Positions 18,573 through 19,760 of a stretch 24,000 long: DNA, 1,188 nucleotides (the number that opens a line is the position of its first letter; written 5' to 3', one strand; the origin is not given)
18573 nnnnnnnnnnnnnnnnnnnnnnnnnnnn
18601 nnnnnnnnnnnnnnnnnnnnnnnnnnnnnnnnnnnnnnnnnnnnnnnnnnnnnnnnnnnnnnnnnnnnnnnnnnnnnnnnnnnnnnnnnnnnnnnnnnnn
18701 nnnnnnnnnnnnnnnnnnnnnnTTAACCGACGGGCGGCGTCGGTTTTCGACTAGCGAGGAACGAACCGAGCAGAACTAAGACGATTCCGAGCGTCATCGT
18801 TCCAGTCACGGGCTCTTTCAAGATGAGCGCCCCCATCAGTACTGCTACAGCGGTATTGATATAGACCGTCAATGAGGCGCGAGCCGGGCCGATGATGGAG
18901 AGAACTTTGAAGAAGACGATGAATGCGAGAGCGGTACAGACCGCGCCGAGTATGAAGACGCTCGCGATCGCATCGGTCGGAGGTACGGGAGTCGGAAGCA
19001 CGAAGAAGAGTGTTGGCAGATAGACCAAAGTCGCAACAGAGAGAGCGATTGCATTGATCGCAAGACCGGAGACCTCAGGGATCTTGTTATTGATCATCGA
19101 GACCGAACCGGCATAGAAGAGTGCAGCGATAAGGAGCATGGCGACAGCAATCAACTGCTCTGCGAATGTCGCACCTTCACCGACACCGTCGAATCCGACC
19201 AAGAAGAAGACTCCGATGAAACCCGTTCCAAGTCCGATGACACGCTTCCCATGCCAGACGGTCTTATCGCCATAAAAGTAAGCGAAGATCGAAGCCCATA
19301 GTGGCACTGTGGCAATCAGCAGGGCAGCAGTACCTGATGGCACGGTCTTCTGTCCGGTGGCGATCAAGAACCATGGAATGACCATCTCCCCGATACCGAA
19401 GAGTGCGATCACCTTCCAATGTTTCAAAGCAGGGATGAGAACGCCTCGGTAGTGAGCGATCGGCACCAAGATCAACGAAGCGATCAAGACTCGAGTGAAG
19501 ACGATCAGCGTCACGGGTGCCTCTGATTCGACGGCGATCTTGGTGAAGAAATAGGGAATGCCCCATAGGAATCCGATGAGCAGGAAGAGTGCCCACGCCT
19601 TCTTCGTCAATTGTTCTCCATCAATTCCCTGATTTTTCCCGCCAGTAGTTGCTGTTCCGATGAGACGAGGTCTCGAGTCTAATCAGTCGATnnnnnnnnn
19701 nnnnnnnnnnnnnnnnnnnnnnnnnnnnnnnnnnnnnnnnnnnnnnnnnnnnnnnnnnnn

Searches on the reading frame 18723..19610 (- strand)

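Call 57: search_protein_families(library=pfam, proteins=[window:18723-19610:-], max_evalue=0.0001)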
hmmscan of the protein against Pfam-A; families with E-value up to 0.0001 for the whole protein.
window:18723-19610:- (295 aa): 1 family
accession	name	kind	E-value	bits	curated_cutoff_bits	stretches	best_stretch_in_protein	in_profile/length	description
PF00892.27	EamA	-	5.1e-36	124.4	28.2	2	7-138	5-134/135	EamA-like transporter family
